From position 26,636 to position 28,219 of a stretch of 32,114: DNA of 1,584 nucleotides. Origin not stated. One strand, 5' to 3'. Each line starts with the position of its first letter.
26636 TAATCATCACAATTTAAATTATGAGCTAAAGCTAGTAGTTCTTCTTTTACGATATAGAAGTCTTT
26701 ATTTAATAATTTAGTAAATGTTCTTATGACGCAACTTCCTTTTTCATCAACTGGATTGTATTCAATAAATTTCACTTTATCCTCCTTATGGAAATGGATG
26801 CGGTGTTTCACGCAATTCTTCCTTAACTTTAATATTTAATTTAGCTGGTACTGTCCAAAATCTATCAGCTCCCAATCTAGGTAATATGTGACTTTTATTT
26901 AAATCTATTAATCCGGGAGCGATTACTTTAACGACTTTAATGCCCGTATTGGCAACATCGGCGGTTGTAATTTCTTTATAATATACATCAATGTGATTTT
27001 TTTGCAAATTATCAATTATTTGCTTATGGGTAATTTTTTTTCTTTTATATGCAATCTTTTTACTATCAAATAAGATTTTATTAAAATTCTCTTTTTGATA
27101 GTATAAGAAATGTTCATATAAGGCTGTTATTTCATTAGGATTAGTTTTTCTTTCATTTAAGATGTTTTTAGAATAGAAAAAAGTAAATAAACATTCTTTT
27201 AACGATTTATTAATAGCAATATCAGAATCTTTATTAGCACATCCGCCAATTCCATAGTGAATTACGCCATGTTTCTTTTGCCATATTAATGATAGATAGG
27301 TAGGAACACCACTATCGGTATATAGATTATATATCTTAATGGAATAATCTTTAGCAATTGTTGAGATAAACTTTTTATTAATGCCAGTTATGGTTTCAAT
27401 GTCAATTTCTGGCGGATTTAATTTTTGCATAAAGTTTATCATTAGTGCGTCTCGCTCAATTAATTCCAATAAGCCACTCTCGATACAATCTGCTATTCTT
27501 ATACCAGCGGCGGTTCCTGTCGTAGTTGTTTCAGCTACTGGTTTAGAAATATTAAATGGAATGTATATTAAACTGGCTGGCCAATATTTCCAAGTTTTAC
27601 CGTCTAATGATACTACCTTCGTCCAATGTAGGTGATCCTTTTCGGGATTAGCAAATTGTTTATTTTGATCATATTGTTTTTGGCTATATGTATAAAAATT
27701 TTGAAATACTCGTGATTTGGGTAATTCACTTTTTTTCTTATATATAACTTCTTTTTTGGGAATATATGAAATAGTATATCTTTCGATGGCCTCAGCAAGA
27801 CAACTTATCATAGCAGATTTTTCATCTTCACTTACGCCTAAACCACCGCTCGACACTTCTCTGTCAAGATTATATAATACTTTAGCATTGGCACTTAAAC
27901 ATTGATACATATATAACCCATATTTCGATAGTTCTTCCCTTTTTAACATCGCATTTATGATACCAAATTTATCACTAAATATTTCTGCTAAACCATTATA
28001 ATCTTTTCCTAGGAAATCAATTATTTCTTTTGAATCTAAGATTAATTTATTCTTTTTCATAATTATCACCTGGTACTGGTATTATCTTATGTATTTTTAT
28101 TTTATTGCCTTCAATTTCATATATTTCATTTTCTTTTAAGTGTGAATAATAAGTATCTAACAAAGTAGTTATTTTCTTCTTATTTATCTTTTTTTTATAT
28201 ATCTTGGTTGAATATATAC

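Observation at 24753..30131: YcaO operon with an orphan C39 peptidase, two small ORFan proteins and a co-transcribed MetRS: candidate undescribed peptide or protein amide-modification system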

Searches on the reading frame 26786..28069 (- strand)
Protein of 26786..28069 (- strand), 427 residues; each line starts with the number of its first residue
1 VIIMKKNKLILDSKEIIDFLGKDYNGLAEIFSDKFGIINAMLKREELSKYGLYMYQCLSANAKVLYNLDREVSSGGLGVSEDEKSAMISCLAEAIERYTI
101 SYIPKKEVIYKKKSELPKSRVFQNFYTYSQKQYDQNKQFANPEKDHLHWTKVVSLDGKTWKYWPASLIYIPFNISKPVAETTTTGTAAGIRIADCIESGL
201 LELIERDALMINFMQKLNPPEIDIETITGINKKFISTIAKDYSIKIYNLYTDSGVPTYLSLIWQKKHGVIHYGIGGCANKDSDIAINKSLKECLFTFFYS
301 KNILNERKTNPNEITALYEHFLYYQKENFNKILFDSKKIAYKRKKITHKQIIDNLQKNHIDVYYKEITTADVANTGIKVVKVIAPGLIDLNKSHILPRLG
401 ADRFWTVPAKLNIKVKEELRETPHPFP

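Call 8: search_protein_families(library=pfam, proteins=[window:26786-28069:-], max_evalue=0.1)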
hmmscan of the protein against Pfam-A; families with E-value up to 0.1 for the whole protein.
window:26786-28069:- (427 aa): 2 families
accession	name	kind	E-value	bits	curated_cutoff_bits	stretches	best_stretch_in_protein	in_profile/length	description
PF02624.21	YcaO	-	1.4e-40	140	25.7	1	79-387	3-324/325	YcaO cyclodehydratase, ATP-ad Mg2+-binding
PF19623.4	DUF6128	-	0.081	13.4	27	0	381-410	70-99/113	Family of unknown function (DUF6128)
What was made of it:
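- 26786..28060 (-): YcaO, 424 aa, SagD-like ATP-dependent cyclodehydratase type, ending in PHPFP. PF02624 at 1.4e-40 (call 8).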

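Call 9: search_protein_families(library=ncbifam, proteins=[window:26786-28069:-], max_evalue=0.1)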
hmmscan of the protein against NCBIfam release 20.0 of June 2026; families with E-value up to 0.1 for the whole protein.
window:26786-28069:- (427 aa): 4 families
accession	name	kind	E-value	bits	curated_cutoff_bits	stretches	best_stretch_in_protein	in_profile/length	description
TIGR03604.1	TOMM_cyclo_SagD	subfamily_domain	1.1e-58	199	219.25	1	78-427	1-377/377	thiazole/oxazole-forming peptide maturase, SagD family component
TIGR03266.1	methan_mark_1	equivalog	1.2e-16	60.7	365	1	82-387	61-362/376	YcaO-related McrA-glycine thioamidation protein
TIGR00702.1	TIGR00702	domain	7.9e-16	58.1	75.65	1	82-390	57-366/377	YcaO-type kinase domain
TIGR04011.1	poly_gGlu_PgsC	equivalog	0.097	13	96.45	0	337-390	58-110/132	poly-gamma-glutamate biosynthesis protein PgsC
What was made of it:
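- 26786..28060 (-): TIGR03604 scores 199 bits, below its cut-off of 219 (call 9).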

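Call 10: find_encoding_contigs(protein=window:26786-28069:-, flank=10000, max_places=6)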
Protein window:26786-28069:- (427 aa): no gene with exactly this product is on record in the collection.
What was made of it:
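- Tried and rejected: The exact look-up of the 427-aa GTG-start YcaO failed (call 10).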

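Call 11: find_encoding_contigs(protein=window:26786-28060:-, flank=10000, max_places=6)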
Protein window:26786-28060:- (424 aa): 4 contigs read that carry it; 4 places shown.
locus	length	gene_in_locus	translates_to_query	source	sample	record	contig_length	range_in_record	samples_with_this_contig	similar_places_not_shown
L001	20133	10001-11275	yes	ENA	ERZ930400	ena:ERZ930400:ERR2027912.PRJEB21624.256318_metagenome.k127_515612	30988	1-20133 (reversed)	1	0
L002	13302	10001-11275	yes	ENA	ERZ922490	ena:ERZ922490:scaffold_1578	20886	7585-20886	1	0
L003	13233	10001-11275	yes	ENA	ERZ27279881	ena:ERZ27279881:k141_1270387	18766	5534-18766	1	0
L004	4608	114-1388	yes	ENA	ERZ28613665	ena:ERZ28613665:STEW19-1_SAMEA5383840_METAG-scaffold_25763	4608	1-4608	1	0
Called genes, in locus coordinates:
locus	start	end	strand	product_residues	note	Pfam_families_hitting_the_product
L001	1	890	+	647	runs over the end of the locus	PF09364:XFP_N, PF03894:XFP, PF09363:XFP_C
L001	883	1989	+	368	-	PF02811:PHP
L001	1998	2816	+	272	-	PF02811:PHP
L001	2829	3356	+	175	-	PF04229:GrpB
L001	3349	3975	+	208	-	PF00702:Hydrolase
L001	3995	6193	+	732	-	PF00580:UvrD-helicase, PF01443:Viral_helicase1 (faint), PF13245:AAA_19, PF13361:UvrD_C, PF13538:UvrD_C_2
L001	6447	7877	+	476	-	PF13328:HD_4, PF01966:HD, PF04607:RelA_SpoT, PF02824:TGS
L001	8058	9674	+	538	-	PF13529:Peptidase_C39_2 (weak)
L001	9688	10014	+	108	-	-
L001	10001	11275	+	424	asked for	PF02624:YcaO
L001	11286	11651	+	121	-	-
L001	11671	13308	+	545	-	PF00133:tRNA-synt_1, PF01406:tRNA-synt_1e, PF09334:tRNA-synt_1g, PF01406:tRNA-synt_1e, PF01921:tRNA-synt_1f (weak), PF19303:Anticodon_3, PF08264:Anticodon_1 (faint)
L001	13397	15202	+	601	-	PF00501:AMP-binding, PF13193:AMP-binding_C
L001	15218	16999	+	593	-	PF02518:HATPase_c, PF00072:Response_reg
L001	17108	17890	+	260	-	-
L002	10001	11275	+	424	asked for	PF02624:YcaO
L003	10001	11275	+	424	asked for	PF02624:YcaO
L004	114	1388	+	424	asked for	PF02624:YcaO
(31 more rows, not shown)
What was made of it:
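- Tried and rejected: The 424-aa ATG start is the one on record (call 11).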

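Call 12: find_related_loci(query=window:26786-28060:-, collection=genome_contigs, flank=10000)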
Query window:26786-28060:- (424 aa) in genome_contigs; peptide patterns used: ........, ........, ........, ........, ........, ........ (x = any residue, [..] = any of these).
37 stretches matched a pattern; 3 encode a relative of the query (tblastn E <= 1e-3); 3 distinct loci.
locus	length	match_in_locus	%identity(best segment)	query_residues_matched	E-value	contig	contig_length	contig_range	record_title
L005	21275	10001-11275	63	1-424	0e+0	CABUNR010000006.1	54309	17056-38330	MAG TPA_asm: uncultured Firmicutes bacterium isolate MGYG-HGUT-04175 genome assembly, contig: GUT_GENOME258596_6, whole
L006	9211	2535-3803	58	3-424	3e-171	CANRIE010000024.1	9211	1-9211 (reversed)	MAG: uncultured Bacilli bacterium isolate Lapin-022__bin9 genome assembly, contig: Lapin-022__NODE_7621_length_9211_cov_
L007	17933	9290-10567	55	1-424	1e-161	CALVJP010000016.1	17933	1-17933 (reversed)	MAG: uncultured Bacilli bacterium isolate E13__bin113 genome assembly, contig: E13__k127_2986162, whole genome shotgun s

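Call 18: search_protein_families(library=pfam, proteins=[L005:11290-12153:+, L005:12150-12776:+, L005:13510-13944:+, L005:14323-16008:+, L006:3838-4794:+, L006:4796-5653:+, L006:5658-6614:+, L007:10625-11593:+, L007:11590-13029:+, L007:13908-14459:+], max_evalue=0.01)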
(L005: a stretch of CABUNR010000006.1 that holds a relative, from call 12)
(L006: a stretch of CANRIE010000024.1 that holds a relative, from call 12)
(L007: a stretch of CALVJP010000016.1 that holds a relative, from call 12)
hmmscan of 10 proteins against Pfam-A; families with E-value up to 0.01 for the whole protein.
L005:11290-12153:+ (287 aa): 0 families

L005:12150-12776:+ (208 aa): 2 families
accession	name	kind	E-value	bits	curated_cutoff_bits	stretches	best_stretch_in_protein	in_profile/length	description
PF02581.23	TMP-TENI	-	3.8e-59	199.5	27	1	6-186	1-180/180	Thiamine monophosphate synthase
PF01729.25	QRPTase_C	-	0.0021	18.3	23.1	1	92-180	71-152/169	Quinolinate phosphoribosyl transferase, C-terminal domain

L005:13510-13944:+ (144 aa): 0 families

L005:14323-16008:+ (561 aa): 3 families
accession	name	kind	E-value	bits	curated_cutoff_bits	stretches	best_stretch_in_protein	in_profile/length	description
PF00239.26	Resolvase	-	2.6e-29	102.6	23.3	1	27-173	3-144/145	Resolvase, N terminal domain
PF07508.19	Recombinase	-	1.2e-16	61.3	21.1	1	195-303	2-102/102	Recombinase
PF13408.12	Zn_ribbon_recom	-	6.4e-07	30.1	25.3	1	323-381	2-57/58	Recombinase zinc beta ribbon domain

L006:3838-4794:+ (318 aa): 0 families

L006:4796-5653:+ (285 aa): 3 families
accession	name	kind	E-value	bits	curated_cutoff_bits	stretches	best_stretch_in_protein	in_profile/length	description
PF04055.27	Radical_SAM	-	3.1e-21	76.7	29.5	1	9-162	1-165/166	Radical SAM superfamily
PF13353.11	Fer4_12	-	3.9e-06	27.6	22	1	12-77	12-81/137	4Fe-4S single cluster domain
PF06463.18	Mob_synth_C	-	0.0033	17.8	37.4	1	232-261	71-97/128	Molybdenum Cofactor Synthesis C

L006:5658-6614:+ (318 aa): 5 families
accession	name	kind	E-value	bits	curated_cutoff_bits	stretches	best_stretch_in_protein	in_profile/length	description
PF00293.34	NUDIX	-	4.2e-13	49.9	21.1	1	10-70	9-68/134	NUDIX domain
PF14815.12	NUDIX_4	-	6.9e-07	29.5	35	1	9-65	3-56/113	NUDIX domain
PF13529.12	Peptidase_C39_2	-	1.2e-05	26.3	24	1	130-287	2-142/143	Peptidase_C39 like family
PF03412.21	Peptidase_C39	-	9.2e-05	22.7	22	0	231-302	54-119/133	Peptidase C39 family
PF11814.14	DUF3335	-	0.0036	17.2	25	0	140-300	11-178/206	Peptidase_C39 like family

L007:10625-11593:+ (322 aa): 1 family
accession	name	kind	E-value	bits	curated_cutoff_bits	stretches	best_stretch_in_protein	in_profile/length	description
PF14907.12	NTP_transf_5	-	0.0015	18.6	31.2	1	104-193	56-148/249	Uncharacterised nucleotidyltransferase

L007:11590-13029:+ (479 aa): 2 families
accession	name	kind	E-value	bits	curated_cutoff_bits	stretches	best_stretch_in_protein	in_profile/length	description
PF04055.27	Radical_SAM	-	5.3e-21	75.9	29.5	1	10-174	1-164/166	Radical SAM superfamily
PF13353.11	Fer4_12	-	1.6e-05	25.7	22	1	14-124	13-119/137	4Fe-4S single cluster domain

L007:13908-14459:+ (183 aa): 1 family
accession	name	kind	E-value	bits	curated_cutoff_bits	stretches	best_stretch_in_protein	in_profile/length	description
PF04011.17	LemA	-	3.1e-62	209.3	26.2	1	35-183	1-149/149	LemA family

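Call 37: search_solved_structures(query=window:26786-28060:-, max_evalue=0.001)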
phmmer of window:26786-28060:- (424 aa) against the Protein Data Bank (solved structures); distinct sequences matched with E-value up to 0.001: 4.
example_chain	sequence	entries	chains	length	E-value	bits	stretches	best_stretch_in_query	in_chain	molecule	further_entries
4bs9_A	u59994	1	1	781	1.1e-11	47.9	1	62-289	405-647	TRUD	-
4v1t_A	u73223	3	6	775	2.4e-10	43.5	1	142-289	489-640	LYND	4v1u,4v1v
7u58_A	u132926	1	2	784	8.3e-10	41.7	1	71-297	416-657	MusD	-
6gos_D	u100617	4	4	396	9.6e-06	28.3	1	180-384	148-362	Microcin B17-processing protein McbD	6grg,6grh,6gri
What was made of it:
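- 26786..28060 (-): Best PDB relatives are TruD, LynD, MusD and McbD (call 37).
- Closest known: Linear azol. Same: McbD is among the PDB sequence hits (call 37).
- Closest known: F-protein-dependent cyclodehydratases. Same: TruD and LynD are the best PDB sequence matches to the YcaO (call 37).
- The YcaO is closest to azoline-forming SagD, TruD, LynD and McbD and keeps PxPxP (calls 9, 37).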

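Call 44: search_protein_families(library=pfam, alignment_id=A5, max_evalue=1)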
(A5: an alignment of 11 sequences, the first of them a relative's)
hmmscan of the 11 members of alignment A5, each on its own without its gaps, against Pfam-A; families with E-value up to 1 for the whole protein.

A. member 1, L005:11290-12153:+ (287 aa): 1 family
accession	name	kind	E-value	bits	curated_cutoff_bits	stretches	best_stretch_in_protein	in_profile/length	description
PF14907.12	NTP_transf_5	-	0.018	15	31.2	1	66-163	55-147/249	Uncharacterised nucleotidyltransferase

B. families by the number of members that match (of 11 scanned): 9 families
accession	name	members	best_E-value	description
PF14907.12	NTP_transf_5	8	0.00088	Uncharacterised nucleotidyltransferase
PF10706.15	Aminoglyc_resit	3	0.041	Aminoglycoside-2''-adenylyltransferase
PF15568.11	Imm39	1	0.022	Immunity protein 39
PF17305.7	DUF5354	1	0.022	Family of unknown function (DUF5354)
PF25791.1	BREX_BrxC_wHTH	1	0.022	BREX ATP-binding protein BrxC winged helix-turn-helix domain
PF23577.1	LysM_RLK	1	0.023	LysM domain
PF06720.17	Phi-29_GP16_7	1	0.11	Bacteriophage phi-29 early protein GP16.7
PF07661.19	MORN_2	1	0.17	MORN repeat variant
PF09282.15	Mago-bind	1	0.27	Mago binding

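Call 46: search_solved_structures(query=A5, max_evalue=1)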
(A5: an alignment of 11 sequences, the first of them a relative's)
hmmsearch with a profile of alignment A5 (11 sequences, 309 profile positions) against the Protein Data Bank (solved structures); distinct sequences matched with E-value up to 1: 0.

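Call 86: search_protein_families(library=padloc, proteins=[window:26786-28060:-, L005:11290-12153:+, L006:5658-6614:+], max_evalue=0.01)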
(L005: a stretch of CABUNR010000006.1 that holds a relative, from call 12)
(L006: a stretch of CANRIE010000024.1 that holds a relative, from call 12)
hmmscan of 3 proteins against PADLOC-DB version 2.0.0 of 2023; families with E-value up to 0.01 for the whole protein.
window:26786-28060:- (424 aa): 0 families

L005:11290-12153:+ (287 aa): 0 families

L006:5658-6614:+ (318 aa): 1 family
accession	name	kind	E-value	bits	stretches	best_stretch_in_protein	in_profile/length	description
PDLC04899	PDC-S07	-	2.2e-18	64.2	1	6-106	10-106/135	-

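Call 87: search_protein_families(library=ncbifam, proteins=[L005:11290-12153:+, L006:5658-6614:+, L007:11590-13029:+], max_evalue=0.001)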
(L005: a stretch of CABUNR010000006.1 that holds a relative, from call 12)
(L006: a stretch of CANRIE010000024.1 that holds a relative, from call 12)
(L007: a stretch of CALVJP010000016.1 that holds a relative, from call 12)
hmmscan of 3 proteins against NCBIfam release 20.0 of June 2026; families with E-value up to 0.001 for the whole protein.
L005:11290-12153:+ (287 aa): 0 families

L006:5658-6614:+ (318 aa): 13 families
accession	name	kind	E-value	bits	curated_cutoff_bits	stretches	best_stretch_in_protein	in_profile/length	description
NF006530.0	PRK08999.1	equivalog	4.8e-14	52.1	245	1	8-79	10-81/315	Nudix family hydrolase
NF008044.0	PRK10776.1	equivalog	6.6e-12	45.4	148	1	7-87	7-87/130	8-oxo-dGTP diphosphatase MutT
TIGR00586.1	mutt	equivalog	6.6e-11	42.3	97.9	1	7-113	8-114/129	8-oxo-dGTP diphosphatase MutT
NF007834.0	PRK10546.1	equivalog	2.6e-10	40.2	156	1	15-91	14-90/135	pyrimidine (deoxy)nucleoside triphosphate diphosphatase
NF041652.1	Nud_hyd_Dein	equivalog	2.4e-08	34.4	200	1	12-102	21-117/152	Nudix hydrolase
NF003785.0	PRK05379.1-1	equivalog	4e-06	26.2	418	1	17-68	215-265/347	bifunctional nicotinamide-nucleotide adenylyltransferase/Nudix hydroxylase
NF003788.0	PRK05379.1-5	equivalog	8.6e-06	25.3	354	1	21-66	228-273/351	bifunctional nicotinamide-nucleotide adenylyltransferase/Nudix hydroxylase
NF012016.0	PRK15472.1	equivalog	5.9e-05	22.8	95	1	9-109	9-119/141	nucleoside triphosphatase NudI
NF003786.0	PRK05379.1-2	equivalog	7.4e-05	22.1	397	1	18-64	231-276/354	bifunctional nicotinamide-nucleotide adenylyltransferase/Nudix hydroxylase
NF006961.0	PRK09438.1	equivalog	0.00016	21.1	103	1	14-74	18-77/151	dihydroneopterin triphosphate diphosphatase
NF041653.1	Nud_hyd_Meth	equivalog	0.0002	21.2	300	0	8-72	31-96/170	Nudix hydrolase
NF011963.0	PRK15434.1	subfamily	0.00062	19.5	146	0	10-68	23-82/159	GDP-mannose mannosyl hydrolase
NF003791.0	PRK05379.2-3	equivalog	0.00086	18.6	409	0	19-64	216-260/340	bifunctional nicotinamide-nucleotide adenylyltransferase/Nudix hydroxylase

L007:11590-13029:+ (479 aa): 38 families (the best 25 are shown)
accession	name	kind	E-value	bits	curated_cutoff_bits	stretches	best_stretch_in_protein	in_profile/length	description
TIGR02666.1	moaA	equivalog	2.2e-37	128.8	284.05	1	8-285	12-282/336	GTP 3',8-cyclase MoaA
TIGR02668.1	moaA_archaeal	equivalog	2e-31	109.1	325.25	1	8-282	12-267/303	GTP 3',8-cyclase MoaA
NF001199.0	PRK00164.2-1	equivalog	3.3e-28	98.7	231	1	7-217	13-218/308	GTP 3',8-cyclase MoaA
NF038283.1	viperin_w_prok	equivalog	3.3e-21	75.7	180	1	12-168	8-169/281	viperin family antiviral radical SAM protein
TIGR04317.1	W_rSAM_matur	equivalog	1.2e-15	57.5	380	1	10-186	8-181/349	tungsten cofactor oxidoreductase radical SAM maturase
TIGR02495.1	NrdG2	equivalog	3.6e-14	52.5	131.15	1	15-180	25-184/193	anaerobic ribonucleoside-triphosphate reductase activating protein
NF050035.1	rSAM_WgK_link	exception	1e-12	47.8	650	1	9-280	12-287/367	radical SAM/SPASM peptide maturase WgkB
TIGR03977.1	rSAM_pair_HxsC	equivalog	8e-12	44.6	267.9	1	11-215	30-228/292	His-Xaa-Ser system radical SAM maturase HxsC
NF045646.2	rSAM_Se_TrsS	equivalog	1.3e-11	43.8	490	1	10-326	90-391/441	radical SAM (seleno)protein TrsS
TIGR04051.1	rSAM_NirJ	equivalog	1e-10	41.2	515.45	1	12-183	8-170/354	heme d1 biosynthesis radical SAM protein NirJ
NF045702.1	rSAM_GDGT_ether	equivalog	2e-10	39.9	450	1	9-179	89-256/486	tetraether lipid synthase Tes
TIGR04054.1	rSAM_NirJ1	equivalog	2.3e-10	39.6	650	1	13-191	43-213/387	putative heme d1 biosynthesis radical SAM protein NirJ1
NF045574.1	sacti_mat_StsB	exception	6.5e-10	38.4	625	1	11-179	101-259/466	StsB family radical SAM/SPASM domain sactipeptide maturase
TIGR03963.1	rSAM_QueE_Clost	equivalog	8.6e-10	38.7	260.1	1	13-134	26-146/219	putative 7-carboxy-7-deazaguanine synthase QueE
TIGR02109.1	PQQ_syn_pqqE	equivalog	9.2e-10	38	381.35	1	5-179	6-172/358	pyrroloquinoline quinone biosynthesis protein PqqE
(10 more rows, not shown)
